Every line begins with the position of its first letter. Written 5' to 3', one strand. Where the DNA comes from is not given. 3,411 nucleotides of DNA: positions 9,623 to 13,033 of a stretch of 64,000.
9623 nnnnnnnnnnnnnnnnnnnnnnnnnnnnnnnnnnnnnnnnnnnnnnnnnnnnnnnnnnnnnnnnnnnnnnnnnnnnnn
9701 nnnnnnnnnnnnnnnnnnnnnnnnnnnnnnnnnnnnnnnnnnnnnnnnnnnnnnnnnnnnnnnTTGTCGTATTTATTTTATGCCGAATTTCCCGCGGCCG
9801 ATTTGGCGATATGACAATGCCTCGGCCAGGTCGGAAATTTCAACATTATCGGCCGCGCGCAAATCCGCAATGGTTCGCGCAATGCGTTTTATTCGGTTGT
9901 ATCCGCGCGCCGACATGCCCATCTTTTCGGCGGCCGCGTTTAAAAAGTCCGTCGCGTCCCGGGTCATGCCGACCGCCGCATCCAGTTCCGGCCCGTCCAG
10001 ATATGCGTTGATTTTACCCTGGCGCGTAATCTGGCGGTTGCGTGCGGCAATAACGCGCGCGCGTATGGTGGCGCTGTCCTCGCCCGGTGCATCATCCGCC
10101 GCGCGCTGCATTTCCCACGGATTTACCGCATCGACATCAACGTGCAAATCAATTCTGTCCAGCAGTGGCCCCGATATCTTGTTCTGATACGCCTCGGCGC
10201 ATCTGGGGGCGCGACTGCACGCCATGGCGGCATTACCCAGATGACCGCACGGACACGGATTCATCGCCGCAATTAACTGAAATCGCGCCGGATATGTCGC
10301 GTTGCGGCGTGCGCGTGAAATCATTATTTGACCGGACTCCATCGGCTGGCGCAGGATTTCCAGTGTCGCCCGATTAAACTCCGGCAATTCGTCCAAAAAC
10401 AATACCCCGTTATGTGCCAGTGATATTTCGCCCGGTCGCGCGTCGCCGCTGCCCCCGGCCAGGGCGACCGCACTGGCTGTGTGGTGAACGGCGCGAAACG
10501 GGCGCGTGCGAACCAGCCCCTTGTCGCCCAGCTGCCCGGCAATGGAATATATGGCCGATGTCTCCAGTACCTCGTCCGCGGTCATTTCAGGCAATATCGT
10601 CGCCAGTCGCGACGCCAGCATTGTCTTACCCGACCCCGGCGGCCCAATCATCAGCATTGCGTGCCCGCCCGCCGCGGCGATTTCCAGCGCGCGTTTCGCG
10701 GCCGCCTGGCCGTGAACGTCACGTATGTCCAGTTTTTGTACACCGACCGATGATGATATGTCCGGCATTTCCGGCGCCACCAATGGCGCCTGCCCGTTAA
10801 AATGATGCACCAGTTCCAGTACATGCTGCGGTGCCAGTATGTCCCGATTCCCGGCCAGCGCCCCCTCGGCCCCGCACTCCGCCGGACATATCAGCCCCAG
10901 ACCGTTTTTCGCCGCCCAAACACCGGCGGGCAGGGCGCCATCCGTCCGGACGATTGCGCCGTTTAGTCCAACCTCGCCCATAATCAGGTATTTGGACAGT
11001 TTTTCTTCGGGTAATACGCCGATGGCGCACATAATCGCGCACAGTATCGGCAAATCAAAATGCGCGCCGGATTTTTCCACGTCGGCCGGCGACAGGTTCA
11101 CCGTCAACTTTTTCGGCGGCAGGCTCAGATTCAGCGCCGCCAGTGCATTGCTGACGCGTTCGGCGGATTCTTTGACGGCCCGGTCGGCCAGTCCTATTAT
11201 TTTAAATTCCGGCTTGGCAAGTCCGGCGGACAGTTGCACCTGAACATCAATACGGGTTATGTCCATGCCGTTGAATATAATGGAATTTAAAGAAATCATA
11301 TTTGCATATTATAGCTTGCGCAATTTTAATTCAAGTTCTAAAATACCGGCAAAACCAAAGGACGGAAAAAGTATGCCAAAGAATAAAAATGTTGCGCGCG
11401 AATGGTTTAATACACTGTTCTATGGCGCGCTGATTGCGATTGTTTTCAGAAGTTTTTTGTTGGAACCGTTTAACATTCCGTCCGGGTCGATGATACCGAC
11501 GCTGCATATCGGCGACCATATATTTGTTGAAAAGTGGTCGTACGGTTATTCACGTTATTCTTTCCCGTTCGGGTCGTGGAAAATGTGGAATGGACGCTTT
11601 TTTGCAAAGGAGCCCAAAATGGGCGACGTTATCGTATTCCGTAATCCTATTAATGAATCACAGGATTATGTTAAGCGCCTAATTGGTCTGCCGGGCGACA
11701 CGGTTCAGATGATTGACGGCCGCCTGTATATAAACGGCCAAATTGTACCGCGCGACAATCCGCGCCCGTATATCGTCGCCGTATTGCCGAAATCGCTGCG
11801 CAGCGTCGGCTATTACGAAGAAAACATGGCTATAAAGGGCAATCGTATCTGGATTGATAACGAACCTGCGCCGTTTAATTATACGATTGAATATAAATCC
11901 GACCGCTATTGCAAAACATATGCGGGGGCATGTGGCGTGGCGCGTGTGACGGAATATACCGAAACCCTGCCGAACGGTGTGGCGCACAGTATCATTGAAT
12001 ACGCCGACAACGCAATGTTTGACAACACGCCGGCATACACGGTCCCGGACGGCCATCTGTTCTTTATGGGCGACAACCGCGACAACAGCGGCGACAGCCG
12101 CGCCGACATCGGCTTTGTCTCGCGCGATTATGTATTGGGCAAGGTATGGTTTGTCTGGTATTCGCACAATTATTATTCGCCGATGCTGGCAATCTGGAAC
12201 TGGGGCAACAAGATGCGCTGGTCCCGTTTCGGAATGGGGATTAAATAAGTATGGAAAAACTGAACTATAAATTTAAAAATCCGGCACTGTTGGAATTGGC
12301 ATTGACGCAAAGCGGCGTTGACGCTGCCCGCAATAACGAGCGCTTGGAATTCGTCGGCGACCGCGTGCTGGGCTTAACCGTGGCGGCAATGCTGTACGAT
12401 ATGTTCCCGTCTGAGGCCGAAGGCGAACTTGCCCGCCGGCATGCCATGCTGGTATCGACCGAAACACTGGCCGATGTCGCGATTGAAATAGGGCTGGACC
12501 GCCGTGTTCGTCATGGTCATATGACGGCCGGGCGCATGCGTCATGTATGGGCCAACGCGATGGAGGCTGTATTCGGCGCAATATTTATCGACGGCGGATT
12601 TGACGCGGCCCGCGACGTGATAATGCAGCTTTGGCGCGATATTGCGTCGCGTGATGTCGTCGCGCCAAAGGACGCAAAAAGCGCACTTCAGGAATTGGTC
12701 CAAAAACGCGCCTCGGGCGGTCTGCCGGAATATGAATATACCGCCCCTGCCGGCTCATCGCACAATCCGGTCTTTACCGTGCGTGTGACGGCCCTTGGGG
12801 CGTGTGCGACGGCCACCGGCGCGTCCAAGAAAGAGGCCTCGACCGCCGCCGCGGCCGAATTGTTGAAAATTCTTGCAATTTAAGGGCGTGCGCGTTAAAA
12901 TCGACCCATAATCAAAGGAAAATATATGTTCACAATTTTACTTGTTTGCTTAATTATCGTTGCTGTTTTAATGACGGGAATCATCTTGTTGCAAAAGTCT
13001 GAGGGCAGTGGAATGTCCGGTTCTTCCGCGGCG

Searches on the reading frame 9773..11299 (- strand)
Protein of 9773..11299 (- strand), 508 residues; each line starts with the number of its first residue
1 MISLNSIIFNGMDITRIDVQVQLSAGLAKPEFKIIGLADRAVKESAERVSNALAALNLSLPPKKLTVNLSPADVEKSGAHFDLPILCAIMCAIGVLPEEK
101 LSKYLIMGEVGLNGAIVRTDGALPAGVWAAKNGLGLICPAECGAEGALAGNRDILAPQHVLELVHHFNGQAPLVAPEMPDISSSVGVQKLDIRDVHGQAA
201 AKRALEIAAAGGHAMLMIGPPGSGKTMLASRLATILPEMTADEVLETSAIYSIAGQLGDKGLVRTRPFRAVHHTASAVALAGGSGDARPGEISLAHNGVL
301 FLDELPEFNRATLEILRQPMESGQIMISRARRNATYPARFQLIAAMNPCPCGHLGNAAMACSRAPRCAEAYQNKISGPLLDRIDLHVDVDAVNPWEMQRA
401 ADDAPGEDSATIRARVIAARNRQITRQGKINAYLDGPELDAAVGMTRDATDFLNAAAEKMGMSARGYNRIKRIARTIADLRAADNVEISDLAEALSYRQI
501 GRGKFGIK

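Call 28: search_protein_families(library=pfam, proteins=[window:9773-11299:-], max_evalue=0.001)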
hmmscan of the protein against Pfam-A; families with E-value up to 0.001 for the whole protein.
window:9773-11299:- (508 aa): 9 families
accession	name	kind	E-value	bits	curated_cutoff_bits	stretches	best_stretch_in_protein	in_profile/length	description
PF01078.27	Mg_chelatase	-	7.7e-94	313.3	20.3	1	191-393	1-203/207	Magnesium chelatase, subunit ChlI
PF13541.12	ChlI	-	3.7e-30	104.7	27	1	19-141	1-120/121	Subunit ChlI of Mg-chelatase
PF13335.12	Mg_chelatase_C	-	4.7e-27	94.8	26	1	406-498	1-94/94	Magnesium chelatase, subunit ChlI C-terminal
PF07728.20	AAA_5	-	3.2e-10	40.6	22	1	215-350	2-125/139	AAA domain (dynein-related subfamily)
PF00493.29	MCM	-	7.4e-09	35.5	23.3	1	289-349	114-174/224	MCM P-loop domain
PF00158.32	Sigma54_activat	-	4.7e-06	26.8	20.2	1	203-347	13-142/168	Sigma-54 interaction domain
PF05496.18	RuvB_N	-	2.8e-05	24.4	27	0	198-235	12-56/159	Holliday junction DNA helicase RuvB P-loop domain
PF00004.35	AAA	-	7.5e-05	23.6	21.2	1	215-312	1-73/131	ATPase family associated with various cellular activities (AAA)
PF13191.12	AAA_16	-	0.00039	21.4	32.6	0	202-316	13-152/167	AAA ATPase domain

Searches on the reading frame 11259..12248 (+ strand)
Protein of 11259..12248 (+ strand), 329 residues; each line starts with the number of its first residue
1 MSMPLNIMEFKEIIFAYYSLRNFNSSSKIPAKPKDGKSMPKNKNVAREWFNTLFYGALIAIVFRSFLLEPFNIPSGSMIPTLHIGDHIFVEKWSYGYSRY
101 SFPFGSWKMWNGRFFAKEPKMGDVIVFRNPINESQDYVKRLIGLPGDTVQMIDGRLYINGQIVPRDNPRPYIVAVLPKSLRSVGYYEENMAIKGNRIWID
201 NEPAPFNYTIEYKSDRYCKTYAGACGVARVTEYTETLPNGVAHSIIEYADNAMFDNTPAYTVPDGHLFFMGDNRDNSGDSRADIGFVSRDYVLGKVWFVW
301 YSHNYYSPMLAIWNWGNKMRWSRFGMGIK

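Call 28: search_protein_families(library=pfam, proteins=[window:11259-12248:+], max_evalue=0.001)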
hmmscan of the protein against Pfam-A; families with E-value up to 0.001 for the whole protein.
window:11259-12248:+ (329 aa): 1 family
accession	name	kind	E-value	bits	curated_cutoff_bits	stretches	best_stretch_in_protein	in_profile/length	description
PF10502.14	Peptidase_S26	-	2.3e-48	164.8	22.9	2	47-165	2-101/168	Signal peptidase, peptidase S26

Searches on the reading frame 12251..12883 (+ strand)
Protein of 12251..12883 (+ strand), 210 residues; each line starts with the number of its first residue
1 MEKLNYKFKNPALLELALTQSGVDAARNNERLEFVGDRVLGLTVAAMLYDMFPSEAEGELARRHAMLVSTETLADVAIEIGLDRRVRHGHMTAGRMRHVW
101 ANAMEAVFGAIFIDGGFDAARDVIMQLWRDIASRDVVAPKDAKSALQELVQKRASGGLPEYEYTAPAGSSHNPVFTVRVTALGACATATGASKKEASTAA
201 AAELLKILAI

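Call 28: search_protein_families(library=pfam, proteins=[window:12251-12883:+], max_evalue=0.001)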
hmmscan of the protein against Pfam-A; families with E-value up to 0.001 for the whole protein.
window:12251-12883:+ (210 aa): 4 families
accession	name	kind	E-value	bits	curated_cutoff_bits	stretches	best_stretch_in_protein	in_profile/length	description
PF14622.11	Ribonucleas_3_3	-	1.8e-24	86.8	35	1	11-126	2-122/128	Ribonuclease-III-like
PF00636.31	Ribonuclease_3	-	1.3e-17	64.9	27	1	30-116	1-102/102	Ribonuclease III domain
PF00035.32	dsrm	-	5.4e-12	46.6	23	1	142-208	1-66/66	Double-stranded RNA binding motif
PF22935.1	RM44_endonuclase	-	0.00018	22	27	1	20-111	50-139/139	Large ribosomal subunit protein mL44, endonuclease domain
